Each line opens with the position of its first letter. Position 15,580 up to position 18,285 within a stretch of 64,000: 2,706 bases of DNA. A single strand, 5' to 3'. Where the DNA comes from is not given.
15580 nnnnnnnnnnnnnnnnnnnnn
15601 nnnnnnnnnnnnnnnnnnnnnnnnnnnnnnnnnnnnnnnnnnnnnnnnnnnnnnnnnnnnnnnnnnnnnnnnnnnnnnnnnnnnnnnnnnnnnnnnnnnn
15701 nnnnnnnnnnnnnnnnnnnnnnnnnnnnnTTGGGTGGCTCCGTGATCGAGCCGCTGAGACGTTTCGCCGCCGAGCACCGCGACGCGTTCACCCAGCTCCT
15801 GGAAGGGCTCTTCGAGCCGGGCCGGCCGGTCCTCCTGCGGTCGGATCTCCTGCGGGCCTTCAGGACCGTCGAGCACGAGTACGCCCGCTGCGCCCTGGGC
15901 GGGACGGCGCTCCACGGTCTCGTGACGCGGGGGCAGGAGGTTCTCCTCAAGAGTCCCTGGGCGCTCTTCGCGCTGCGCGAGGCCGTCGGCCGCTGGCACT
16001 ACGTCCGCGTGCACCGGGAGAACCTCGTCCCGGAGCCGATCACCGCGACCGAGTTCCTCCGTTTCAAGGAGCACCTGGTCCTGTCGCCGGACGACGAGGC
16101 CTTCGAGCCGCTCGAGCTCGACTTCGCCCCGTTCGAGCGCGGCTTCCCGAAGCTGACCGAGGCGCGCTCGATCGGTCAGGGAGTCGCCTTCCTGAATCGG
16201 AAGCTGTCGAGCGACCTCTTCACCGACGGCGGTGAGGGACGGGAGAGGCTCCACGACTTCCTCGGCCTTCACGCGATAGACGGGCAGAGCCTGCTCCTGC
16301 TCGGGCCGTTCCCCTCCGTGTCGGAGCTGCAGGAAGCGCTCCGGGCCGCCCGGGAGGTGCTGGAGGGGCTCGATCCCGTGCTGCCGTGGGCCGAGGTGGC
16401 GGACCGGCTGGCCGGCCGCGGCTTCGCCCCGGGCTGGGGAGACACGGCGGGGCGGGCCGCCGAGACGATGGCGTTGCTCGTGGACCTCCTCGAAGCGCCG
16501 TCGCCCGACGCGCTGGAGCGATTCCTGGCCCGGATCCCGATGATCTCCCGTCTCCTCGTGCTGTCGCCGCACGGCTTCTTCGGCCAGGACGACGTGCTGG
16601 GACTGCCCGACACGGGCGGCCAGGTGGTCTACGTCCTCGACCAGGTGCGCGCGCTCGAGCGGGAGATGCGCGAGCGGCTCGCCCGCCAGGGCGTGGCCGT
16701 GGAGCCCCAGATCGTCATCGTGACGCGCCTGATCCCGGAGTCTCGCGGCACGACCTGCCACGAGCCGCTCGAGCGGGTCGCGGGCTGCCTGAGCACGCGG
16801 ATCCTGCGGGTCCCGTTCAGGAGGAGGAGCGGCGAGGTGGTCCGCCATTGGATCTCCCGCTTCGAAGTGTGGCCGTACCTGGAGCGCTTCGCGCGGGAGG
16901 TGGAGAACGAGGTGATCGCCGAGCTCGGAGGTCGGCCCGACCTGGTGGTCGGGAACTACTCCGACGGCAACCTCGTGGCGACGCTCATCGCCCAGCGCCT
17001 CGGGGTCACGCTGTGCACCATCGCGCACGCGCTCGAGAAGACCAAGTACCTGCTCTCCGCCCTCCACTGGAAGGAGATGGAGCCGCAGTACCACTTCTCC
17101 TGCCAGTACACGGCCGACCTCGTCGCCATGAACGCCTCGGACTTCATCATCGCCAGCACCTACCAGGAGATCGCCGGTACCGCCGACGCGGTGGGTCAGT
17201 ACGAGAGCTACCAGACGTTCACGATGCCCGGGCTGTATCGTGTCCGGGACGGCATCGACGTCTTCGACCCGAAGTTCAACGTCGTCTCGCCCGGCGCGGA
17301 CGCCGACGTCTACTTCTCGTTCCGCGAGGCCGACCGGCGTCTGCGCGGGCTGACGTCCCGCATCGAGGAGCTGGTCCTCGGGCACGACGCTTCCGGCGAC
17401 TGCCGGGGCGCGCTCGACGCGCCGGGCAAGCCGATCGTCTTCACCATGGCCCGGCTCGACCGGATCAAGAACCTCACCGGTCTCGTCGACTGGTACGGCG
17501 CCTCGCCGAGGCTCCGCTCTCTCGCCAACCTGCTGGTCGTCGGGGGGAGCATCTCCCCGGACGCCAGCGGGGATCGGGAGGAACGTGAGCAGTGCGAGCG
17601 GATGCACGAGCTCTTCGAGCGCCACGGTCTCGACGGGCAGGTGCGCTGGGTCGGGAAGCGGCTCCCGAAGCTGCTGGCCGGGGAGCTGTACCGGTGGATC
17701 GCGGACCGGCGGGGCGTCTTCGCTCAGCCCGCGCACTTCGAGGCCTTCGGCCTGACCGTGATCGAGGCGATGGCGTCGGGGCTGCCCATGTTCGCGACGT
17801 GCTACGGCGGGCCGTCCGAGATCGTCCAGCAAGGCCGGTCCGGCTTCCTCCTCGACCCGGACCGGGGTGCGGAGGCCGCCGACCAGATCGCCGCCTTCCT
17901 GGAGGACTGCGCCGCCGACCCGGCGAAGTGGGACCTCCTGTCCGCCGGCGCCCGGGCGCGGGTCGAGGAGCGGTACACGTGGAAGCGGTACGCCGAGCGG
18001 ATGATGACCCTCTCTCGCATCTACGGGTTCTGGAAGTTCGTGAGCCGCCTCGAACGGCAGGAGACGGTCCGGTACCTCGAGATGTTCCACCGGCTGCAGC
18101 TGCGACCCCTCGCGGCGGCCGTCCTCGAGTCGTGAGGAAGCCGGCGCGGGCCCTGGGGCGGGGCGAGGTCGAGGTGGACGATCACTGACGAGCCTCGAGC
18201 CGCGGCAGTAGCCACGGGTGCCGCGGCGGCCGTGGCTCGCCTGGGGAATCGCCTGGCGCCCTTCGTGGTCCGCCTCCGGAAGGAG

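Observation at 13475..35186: Three copies of an AT-rich palindrome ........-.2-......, all in promoter regions of osmoprotection genes (sps-susy, mscS, mpgS)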

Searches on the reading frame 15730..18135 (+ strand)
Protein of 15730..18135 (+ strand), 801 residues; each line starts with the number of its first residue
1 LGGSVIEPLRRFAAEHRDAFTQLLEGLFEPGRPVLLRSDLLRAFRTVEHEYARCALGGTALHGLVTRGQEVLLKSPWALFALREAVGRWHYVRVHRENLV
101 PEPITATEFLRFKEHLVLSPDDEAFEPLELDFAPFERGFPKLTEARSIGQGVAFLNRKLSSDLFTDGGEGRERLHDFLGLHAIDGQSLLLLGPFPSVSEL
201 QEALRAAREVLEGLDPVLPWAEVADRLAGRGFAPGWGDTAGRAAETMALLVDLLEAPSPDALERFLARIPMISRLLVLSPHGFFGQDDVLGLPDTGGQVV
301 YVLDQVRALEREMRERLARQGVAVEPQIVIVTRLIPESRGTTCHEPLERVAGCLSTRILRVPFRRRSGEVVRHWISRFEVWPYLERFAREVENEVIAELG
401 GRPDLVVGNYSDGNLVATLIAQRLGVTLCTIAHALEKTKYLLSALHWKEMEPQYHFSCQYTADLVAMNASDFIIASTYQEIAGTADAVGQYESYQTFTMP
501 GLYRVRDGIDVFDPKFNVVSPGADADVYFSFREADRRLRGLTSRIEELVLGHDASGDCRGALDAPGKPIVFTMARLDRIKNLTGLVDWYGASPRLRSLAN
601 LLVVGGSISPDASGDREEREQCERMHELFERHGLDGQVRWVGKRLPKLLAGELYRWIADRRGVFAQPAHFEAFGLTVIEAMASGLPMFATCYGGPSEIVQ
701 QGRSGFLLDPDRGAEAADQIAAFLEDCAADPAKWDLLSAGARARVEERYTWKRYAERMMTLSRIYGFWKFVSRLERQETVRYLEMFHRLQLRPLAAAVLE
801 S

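Call 12: search_protein_families(library=pfam, proteins=[window:15730-18135:+], max_evalue=0.00001)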
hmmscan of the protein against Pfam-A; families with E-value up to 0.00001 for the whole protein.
window:15730-18135:+ (801 aa): 5 families
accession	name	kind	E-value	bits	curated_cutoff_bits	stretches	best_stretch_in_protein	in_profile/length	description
PF00862.26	GT-B_Sucrose_synth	-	7.1e-144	478.4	23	1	261-549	2-289/290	Sucrose synthase first GT-B domain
PF24862.1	SUS_EPBD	-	4.8e-22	78.6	27.7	1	150-238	1-88/88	Sucrose synthase EPBD domain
PF00534.26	Glycos_transf_1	-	1.9e-21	76.8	26.4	1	565-726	13-158/172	Glycosyl transferases group 1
PF24861.2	SUS_N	-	7.8e-21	74.8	25.4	1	4-114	4-115/115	Sucrose synthase N-terminal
PF13692.12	Glyco_trans_1_4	-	5.2e-16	59.6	27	1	568-726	2-142/142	Glycosyl transferases group 1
